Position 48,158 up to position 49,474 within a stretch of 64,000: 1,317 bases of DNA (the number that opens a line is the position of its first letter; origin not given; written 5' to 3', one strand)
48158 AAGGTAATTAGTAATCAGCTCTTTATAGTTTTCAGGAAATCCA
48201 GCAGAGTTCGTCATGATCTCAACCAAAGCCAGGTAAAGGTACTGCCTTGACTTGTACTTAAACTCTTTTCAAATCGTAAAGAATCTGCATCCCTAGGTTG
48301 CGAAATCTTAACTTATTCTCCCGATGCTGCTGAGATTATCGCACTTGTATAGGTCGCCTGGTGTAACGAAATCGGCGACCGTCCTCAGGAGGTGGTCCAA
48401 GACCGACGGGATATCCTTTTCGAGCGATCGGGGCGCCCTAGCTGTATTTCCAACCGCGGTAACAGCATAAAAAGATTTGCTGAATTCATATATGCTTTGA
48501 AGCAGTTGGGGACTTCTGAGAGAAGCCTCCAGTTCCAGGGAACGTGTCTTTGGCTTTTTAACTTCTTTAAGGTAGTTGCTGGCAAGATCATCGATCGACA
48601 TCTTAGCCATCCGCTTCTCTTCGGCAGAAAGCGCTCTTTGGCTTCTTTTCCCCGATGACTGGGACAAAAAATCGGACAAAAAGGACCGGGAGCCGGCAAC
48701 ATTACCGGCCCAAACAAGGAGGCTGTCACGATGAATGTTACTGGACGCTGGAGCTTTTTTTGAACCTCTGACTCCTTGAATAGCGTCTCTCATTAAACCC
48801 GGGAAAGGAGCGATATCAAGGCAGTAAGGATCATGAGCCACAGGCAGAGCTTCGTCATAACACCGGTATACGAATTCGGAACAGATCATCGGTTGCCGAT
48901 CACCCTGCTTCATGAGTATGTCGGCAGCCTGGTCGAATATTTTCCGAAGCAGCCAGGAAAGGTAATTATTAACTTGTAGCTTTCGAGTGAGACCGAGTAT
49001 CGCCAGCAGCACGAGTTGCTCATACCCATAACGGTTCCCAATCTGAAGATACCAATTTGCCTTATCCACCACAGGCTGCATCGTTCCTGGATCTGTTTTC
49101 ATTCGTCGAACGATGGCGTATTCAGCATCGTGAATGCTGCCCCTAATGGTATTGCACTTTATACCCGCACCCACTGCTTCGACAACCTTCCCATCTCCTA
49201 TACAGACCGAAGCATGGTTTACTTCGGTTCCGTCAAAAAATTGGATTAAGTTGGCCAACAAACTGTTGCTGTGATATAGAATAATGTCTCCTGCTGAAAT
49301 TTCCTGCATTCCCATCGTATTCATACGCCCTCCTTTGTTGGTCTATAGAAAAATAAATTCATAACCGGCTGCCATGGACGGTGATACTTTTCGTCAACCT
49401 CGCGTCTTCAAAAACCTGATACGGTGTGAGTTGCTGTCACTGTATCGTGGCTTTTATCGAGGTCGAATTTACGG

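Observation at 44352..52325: AT-rich six-gene island combining a TIR-TPR protein with three unrelated peptidases (S1, S8, C92): candidate uncharacterised conflict/defence system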

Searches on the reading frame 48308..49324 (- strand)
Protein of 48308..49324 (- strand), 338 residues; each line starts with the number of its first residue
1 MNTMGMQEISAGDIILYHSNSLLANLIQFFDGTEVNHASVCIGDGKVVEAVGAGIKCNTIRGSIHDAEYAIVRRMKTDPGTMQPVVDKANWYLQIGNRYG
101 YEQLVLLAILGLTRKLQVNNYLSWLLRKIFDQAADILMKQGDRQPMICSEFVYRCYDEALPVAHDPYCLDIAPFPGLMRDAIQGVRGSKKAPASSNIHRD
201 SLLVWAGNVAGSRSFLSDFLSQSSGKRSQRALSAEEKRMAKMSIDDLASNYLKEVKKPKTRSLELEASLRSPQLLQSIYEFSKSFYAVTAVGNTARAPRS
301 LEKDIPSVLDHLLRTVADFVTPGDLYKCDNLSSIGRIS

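Call 4: search_protein_families(library=pfam, proteins=[window:48308-49324:-], max_evalue=0.01)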
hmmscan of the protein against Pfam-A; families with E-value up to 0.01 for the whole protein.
window:48308-49324:- (338 aa): 1 family
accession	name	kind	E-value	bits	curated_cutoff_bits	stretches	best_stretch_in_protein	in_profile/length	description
PF05708.18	Peptidase_C92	-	6.7e-09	36.4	27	1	9-102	2-99/166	Permuted papain-like amidase enzyme, YaeF/YiiX, C92 family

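Call 5: search_protein_families(library=padloc, proteins=[window:48308-49324:-], max_evalue=0.01)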
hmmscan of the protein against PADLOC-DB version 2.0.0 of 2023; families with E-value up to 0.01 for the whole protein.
window:48308-49324:- (338 aa): 0 families

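Call 24: search_protein_families(library=ncbifam, proteins=[window:48308-49324:-], max_evalue=0.01)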
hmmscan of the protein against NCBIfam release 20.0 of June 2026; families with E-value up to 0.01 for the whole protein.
window:48308-49324:- (338 aa): 1 family
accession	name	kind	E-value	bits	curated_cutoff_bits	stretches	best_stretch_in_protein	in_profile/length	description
NF008552.0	PRK11479.1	equivalog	2.9e-11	43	279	1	6-159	62-218/274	YaeF family permuted papain-like enzyme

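Call 30: find_homologous_proteins(query=window:48308-49324:-)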
Query window:48308-49324:- (338 aa): 414 proteins with E <= 0.001 among 3410 candidates; the best 120 are listed.
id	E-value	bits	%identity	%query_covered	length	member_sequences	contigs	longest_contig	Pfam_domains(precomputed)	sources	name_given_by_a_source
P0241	2.3e-214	729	97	100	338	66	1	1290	PF05708.19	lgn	-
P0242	3.6e-199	679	90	100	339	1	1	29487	PF05708.19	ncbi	-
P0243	2.4e-130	453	61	100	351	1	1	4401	PF05708.19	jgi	jgi:hypothetical protein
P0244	5.2e-129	448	61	100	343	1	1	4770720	PF05708.19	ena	-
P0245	1.7e-120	420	55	100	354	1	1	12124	PF05708.19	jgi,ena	-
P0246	2.7e-119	416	75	76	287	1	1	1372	PF05708.19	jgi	-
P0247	2.1e-117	410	55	100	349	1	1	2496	-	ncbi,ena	-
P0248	3.4e-116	406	56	100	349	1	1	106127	PF05708.19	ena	-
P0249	4.2e-116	406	56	100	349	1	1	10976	PF05708.19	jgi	jgi:hypothetical protein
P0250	1.3e-115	404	54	100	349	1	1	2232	-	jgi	jgi:hypothetical protein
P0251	6.9e-115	402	57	100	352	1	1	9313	PF05708.19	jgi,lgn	jgi:hypothetical protein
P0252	1.7e-113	397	57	97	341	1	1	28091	PF05708.19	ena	-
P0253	6.7e-113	395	56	100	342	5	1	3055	PF05708.19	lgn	-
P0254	5.4e-112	392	55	100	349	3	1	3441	PF05708.19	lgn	-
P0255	5.8e-112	392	54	100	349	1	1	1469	PF05708.19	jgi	jgi:hypothetical protein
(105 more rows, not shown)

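Call 31: find_encoding_contigs(protein=P0242, flank=10000, max_places=2)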
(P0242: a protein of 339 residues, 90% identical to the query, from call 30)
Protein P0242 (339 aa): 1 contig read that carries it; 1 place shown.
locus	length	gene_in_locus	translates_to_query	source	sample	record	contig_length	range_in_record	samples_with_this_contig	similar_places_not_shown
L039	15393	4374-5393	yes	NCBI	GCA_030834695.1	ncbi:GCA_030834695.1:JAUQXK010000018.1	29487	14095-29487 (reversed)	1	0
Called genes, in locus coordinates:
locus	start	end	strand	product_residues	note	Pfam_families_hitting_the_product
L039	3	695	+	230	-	?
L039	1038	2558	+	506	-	PF06739:SBBP (faint), PF07494:Reg_prop (faint)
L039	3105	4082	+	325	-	PF03741:TerC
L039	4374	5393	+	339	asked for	PF05708:Peptidase_C92 (weak)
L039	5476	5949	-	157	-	PF18902:DUF5658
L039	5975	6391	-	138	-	-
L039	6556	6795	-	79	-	-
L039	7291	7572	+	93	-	-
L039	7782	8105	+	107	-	PF07238:PilZ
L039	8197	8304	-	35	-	-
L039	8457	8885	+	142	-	-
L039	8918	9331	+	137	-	PF20332:DUF6627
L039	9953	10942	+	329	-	PF08240:ADH_N, PF00107:ADH_zinc_N, PF13602:ADH_zinc_N_2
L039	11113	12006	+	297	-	PF00274:Glycolytic (weak)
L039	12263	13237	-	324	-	PF01292:Ni_hydr_CYTB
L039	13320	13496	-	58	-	-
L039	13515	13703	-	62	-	-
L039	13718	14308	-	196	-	PF13187:Fer4_9 (faint), PF14697:Fer4_21 (faint), PF13247:Fer4_11, PF00037:Fer4, PF12797:Fer4_2 (weak), PF12837:Fer4_6, PF13237:Fer4_10 (weak), PF12838:Fer4_7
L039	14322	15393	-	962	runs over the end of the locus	PF04879:Molybdop_Fe4S4, PF00384:Molybdopterin, PF01568:Molydop_binding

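Call 32: find_encoding_contigs(protein=P0244, flank=10000, max_places=2)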
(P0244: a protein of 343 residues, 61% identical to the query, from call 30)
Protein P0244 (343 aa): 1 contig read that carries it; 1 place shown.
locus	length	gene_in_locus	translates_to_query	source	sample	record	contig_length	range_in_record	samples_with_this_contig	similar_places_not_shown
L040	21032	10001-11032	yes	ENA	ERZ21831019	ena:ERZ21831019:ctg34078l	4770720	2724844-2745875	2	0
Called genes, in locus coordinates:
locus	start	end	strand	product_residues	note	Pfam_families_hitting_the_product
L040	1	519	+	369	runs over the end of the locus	PF01435:Peptidase_M48, PF07719:TPR_2 (faint), PF13181:TPR_8 (faint), PF13428:TPR_14 (faint), PF14559:TPR_19 (faint), PF13431:TPR_17 (faint), PF13371:TPR_9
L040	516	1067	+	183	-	-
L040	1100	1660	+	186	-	PF01613:Flavin_Reduct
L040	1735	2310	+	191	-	PF02525:Flavodoxin_2, PF03358:FMN_red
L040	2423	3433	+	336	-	PF10974:DUF2804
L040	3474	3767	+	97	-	PF21742:DUF6868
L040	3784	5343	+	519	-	PF02805:Ada_Zn_binding, PF12833:HTH_18, PF00165:HTH_AraC (weak), PF06029:AlkA_N, PF00730:HhH-GPD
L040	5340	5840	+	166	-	PF02870:Methyltransf_1N (weak), PF01035:DNA_binding_1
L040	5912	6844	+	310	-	PF12645:HTH_16 (faint), PF04542:Sigma70_r2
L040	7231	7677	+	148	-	PF12675:DUF3795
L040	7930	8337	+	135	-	PF01814:Hemerythrin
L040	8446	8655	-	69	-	PF07311:Dodecin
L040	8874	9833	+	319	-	-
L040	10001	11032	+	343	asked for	PF05708:Peptidase_C92 (faint)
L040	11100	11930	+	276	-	-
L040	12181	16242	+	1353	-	-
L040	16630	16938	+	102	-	-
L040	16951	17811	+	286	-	PF00929:RNase_T, PF16473:Rv2179c-like (weak)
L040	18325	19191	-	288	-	PF13276:HTH_21, PF00665:rve, PF13683:rve_3, PF13333:rve_2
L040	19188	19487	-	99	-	PF01527:HTH_Tnp_1, PF02796:HTH_7 (weak), PF13384:HTH_23 (weak), PF13518:HTH_28, PF13551:HTH_29 (weak)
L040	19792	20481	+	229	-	-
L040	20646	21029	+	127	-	-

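Call 81: search_protein_families(library=pfam, proteins=[L040:8874-9833:+], max_evalue=0.001)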
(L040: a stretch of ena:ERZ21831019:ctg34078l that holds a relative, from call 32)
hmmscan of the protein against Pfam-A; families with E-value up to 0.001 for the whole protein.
L040:8874-9833:+ (319 aa): 0 families

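Call 89: search_solved_structures(query=window:48308-49324:-, max_evalue=1, show_alignments=1)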
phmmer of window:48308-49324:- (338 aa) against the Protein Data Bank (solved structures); distinct sequences matched with E-value up to 1: 1.
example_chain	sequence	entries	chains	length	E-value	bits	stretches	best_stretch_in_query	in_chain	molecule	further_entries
8amz_N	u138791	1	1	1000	0.9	12.1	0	39-126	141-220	26S proteasome non-ATPase regulatory subunit 1 homolog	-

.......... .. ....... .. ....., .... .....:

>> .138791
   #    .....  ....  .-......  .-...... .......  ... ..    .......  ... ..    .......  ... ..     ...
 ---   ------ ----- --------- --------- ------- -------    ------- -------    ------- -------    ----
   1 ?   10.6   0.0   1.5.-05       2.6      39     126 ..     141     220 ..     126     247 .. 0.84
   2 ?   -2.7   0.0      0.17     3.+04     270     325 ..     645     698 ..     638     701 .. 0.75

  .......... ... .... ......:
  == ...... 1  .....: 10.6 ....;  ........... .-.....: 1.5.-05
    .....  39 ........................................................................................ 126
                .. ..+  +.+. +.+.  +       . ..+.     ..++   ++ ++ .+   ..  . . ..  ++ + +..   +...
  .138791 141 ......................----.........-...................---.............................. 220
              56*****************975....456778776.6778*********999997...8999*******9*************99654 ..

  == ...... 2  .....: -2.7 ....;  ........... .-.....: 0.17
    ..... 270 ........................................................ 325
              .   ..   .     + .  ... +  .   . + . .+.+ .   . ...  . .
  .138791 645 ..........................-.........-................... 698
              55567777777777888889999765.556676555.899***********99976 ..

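Call 93: find_encoding_contigs(protein=P0248, flank=6000, max_places=2)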
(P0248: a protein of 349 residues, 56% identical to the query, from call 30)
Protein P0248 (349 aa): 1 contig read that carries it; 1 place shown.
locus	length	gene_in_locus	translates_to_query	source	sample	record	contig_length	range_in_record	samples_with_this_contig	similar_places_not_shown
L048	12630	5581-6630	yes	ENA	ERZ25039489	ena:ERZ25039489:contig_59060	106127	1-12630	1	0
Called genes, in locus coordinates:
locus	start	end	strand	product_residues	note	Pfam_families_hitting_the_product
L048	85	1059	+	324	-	-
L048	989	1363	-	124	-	-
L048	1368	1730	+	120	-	-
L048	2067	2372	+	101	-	-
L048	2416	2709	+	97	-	-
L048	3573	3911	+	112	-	-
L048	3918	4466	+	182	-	-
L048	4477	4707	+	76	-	-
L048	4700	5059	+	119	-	-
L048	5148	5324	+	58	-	-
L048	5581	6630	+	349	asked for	PF05708:Peptidase_C92 (faint)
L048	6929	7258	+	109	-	-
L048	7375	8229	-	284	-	-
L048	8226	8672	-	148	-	PF00149:Metallophos (weak)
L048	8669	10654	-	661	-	PF04015:DUF362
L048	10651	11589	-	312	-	PF13353:Fer4_12, PF12797:Fer4_2 (faint), PF13237:Fer4_10, PF12838:Fer4_7, PF13187:Fer4_9 (weak), PF14697:Fer4_21 (weak), PF00037:Fer4 (weak), PF04055:Radical_SAM (weak), +1 more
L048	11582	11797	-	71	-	-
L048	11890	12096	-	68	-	-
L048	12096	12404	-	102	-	PF01228:Gly_radical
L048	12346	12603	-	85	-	-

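Call 96: predict_structure(alignment_id=A4)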
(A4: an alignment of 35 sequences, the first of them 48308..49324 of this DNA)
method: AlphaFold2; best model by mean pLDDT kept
length: 338 residues; sequences in the alignment: 35
mean_pLDDT: 83.6   pTM: 0.84
mean pLDDT of the five models: 83.6, 83.0, 82.5, 82.4, 81.5
residues with pLDDT >= 90: 186; 70-90: 95; 50-70: 27; < 50: 30
segments of 3 or more residues with pLDDT < 50: 175-193, 225-228, 293-299
pLDDT, mean of each block of 10 residues (from residue 1): 93 98 95 96 97 92 94 95 97 88 90 91 96 90 87 93 81 47 32 62 88 72 56 89 97 87 78 91 88 45 72 82 94 95
secondary structure, 60 per line:
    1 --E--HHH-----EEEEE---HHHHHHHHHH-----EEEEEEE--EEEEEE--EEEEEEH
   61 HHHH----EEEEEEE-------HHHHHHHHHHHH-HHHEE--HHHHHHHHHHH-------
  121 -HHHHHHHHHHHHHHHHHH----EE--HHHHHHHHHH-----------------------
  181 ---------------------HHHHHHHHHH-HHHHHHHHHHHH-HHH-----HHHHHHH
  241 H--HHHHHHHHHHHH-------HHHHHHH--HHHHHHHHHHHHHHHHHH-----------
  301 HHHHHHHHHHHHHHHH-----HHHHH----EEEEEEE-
elements in order: E14-18 H22-31 E37-43 E46-51 E54-59 H60-64 E69-75 H83-94 H103-113 H122-139 H148-157 H202-211 H213-224 H234-241 H244-255 H263-269 H272-289 H301-316 H322-326 E331-337

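Call 99: fold_search(model_id=the predicted structure, library=pdb)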
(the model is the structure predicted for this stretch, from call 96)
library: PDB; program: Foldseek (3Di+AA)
matches with E <= 10: 42; with E <= 0.001: 6
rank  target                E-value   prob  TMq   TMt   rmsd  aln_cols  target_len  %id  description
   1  3kw0_A                2.4e-04  1.00  0.28  0.47   9.5       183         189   15  Crystal structure of Cysteine peptidase (NP_982244.1) from BACILLUS CEREUS ATCC 10987 at 2.50 A resolution (released 2009-12-15)
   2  3kw0_B                2.4e-04  1.00  0.28  0.45   9.4       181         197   15  Crystal structure of Cysteine peptidase (NP_982244.1) from BACILLUS CEREUS ATCC 10987 at 2.50 A resolution (released 2009-12-15)
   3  3kw0_D                2.9e-04  1.00  0.31  0.53   6.8       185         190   16  Crystal structure of Cysteine peptidase (NP_982244.1) from BACILLUS CEREUS ATCC 10987 at 2.50 A resolution (released 2009-12-15)
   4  2if6_B                4.0e-04  1.00  0.27  0.49   8.2       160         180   22  Crystal structure of metalloprotein yiiX from Escherichia coli O157:H7, DUF1105 (released 2006-10-03)
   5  3kw0_C                4.7e-04  1.00  0.32  0.53   6.8       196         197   16  Crystal structure of Cysteine peptidase (NP_982244.1) from BACILLUS CEREUS ATCC 10987 at 2.50 A resolution (released 2009-12-15)
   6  2if6_A                7.6e-04  1.00  0.29  0.51   4.4       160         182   23  Crystal structure of metalloprotein yiiX from Escherichia coli O157:H7, DUF1105 (released 2006-10-03)
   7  8que_B                2.3e+00  0.02  0.13  0.10  20.1       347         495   12  Structure of the Bacteriophage PhiKZ non-virion RNA Polymerase bound to DNA and RNA (released 2024-07-31)
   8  7lu7_BBB              2.6e+00  0.02  0.15  0.15  20.6       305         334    9  Human TDO (hTDO) in complex with NLG919 analog (released 2022-08-24)
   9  5il9_A                2.7e+00  0.07  0.11  0.08   6.4        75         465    9  Crystal structure of Deg9 (released 2017-03-08)
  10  5jy7_N                3.2e+00  0.03  0.19  0.19  17.5       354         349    9  Complex of Mycobacterium smegmatis trehalose synthase with maltokinase (released 2017-05-24)
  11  5jy7_L                3.4e+00  0.02  0.20  0.16  18.0       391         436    8  Complex of Mycobacterium smegmatis trehalose synthase with maltokinase (released 2017-05-24)
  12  6hs5                  3.8e+00  0.01  0.08  0.10  18.8       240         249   14  N-terminal domain including the conserved ImpA_N region of the TssA component of the type VI secretion system from Burkh (released 2018-11-21)
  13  5ewz_B                4.6e+00  0.01  0.10  0.14  22.6       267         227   13  Small-molecule stabilization of the 14-3-3/Gab2 PPI interface (released 2016-05-04)
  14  8jsr_A                5.2e+00  0.02  0.09  0.12  17.7       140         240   16  Cryo-EM structure of the anamorelin-bound ghrelin receptor and Gq complex (released 2025-01-22)
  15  1r4v                  5.4e+00  0.01  0.10  0.17  19.6       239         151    9  1.9A crystal structure of protein AQ328 from Aquifex aeolicus (released 2004-03-30)
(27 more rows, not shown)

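Call 104: find_related_loci(query=A4, collection=viral_contigs, flank=8000)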
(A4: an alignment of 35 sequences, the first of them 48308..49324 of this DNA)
Query A4 (338 aa) in viral_contigs; peptide patterns used: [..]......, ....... (x = any residue, [..] = any of these).
28 stretches matched a pattern, but none encodes a relative of the query by tblastn (E <= 1e-3).
